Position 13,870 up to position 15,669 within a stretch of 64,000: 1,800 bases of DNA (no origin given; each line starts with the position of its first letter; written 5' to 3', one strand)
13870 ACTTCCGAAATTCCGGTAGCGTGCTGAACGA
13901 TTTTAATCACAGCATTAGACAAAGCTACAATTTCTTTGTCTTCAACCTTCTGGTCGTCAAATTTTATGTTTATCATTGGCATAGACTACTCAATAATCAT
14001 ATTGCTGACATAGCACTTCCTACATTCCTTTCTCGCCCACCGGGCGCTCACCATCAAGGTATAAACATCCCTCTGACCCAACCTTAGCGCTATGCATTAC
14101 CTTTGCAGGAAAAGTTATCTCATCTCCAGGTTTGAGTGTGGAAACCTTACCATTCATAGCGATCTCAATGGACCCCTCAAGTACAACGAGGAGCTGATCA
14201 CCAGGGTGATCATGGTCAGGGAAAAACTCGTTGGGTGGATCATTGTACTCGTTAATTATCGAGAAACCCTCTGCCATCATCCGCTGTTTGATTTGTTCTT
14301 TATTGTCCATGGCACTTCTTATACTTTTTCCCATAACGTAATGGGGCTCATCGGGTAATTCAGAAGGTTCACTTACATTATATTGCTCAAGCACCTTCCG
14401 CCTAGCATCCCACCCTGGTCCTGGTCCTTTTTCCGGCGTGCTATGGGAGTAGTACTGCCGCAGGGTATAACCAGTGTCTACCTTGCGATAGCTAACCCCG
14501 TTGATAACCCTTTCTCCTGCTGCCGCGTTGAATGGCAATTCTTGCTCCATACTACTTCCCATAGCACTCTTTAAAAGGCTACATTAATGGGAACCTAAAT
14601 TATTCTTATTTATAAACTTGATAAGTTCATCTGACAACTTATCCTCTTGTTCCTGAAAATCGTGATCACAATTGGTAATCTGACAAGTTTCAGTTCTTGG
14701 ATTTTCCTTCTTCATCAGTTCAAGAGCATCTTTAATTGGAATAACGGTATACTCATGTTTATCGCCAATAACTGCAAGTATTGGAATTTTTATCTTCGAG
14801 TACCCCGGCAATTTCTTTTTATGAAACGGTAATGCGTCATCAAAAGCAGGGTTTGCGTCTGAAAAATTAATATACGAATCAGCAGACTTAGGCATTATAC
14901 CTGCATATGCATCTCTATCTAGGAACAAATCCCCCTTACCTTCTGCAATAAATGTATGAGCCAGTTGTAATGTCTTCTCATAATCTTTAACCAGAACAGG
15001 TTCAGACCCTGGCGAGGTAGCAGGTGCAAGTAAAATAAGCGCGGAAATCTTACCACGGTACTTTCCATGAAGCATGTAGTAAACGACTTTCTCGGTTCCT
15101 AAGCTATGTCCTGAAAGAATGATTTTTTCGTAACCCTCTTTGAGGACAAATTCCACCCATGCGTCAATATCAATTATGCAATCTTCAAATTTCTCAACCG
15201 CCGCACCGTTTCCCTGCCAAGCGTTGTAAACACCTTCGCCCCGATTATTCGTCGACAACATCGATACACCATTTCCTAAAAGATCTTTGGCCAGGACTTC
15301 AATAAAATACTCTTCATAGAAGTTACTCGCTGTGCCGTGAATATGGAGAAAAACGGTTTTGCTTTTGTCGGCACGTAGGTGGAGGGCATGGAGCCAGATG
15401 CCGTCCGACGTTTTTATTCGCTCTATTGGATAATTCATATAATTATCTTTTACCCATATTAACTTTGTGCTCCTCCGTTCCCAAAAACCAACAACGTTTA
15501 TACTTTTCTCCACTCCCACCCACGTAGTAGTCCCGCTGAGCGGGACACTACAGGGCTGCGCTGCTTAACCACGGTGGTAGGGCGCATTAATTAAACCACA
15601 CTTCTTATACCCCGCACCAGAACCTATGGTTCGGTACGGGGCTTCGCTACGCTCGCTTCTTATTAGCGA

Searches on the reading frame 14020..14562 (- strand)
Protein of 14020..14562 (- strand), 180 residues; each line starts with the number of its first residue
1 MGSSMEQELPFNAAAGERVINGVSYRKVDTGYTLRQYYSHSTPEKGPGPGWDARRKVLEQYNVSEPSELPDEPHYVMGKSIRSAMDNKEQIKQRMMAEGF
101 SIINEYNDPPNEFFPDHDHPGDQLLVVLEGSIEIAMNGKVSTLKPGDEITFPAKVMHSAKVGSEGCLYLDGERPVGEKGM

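Call 90: search_protein_families(library=pfam, proteins=[window:14020-14562:-], max_evalue=0.001)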
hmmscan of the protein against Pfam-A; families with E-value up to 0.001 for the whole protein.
window:14020-14562:- (180 aa): 2 families
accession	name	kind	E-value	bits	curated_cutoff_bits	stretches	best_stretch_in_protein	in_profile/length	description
PF07883.17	Cupin_2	-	4e-11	42.9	27.2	1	108-161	5-58/70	Cupin domain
PF02311.25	AraC_binding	-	1.1e-07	32.1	21.1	1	106-167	8-69/135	AraC-like ligand binding domain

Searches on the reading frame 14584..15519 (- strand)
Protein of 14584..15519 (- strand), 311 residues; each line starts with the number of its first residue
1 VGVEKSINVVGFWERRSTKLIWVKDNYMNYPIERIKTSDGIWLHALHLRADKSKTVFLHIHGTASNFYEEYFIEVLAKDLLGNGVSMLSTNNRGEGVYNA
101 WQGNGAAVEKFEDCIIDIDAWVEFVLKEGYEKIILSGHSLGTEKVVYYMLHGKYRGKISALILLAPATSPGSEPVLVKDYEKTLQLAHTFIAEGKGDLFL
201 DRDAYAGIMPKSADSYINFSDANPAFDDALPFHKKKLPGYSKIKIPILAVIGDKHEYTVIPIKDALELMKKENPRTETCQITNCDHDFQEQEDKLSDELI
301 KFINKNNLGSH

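Call 90: search_protein_families(library=pfam, proteins=[window:14584-15519:-], max_evalue=0.001)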
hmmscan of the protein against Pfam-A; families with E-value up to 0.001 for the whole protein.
window:14584-15519:- (311 aa): 4 families
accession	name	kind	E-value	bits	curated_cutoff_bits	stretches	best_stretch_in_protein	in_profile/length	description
PF12146.15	Hydrolase_4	-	2.7e-12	46.9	27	1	54-177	4-120/239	Serine aminopeptidase, S33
PF08538.16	DUF1749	-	4.7e-09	36.2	24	1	71-293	47-283/299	Protein of unknown function (DUF1749)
PF00561.26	Abhydrolase_1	-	4.7e-07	30.2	25.8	1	57-172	3-107/245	alpha/beta hydrolase fold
PF12697.13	Abhydrolase_6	-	7.3e-05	24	26.3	1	58-294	2-213/217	Alpha/beta hydrolase family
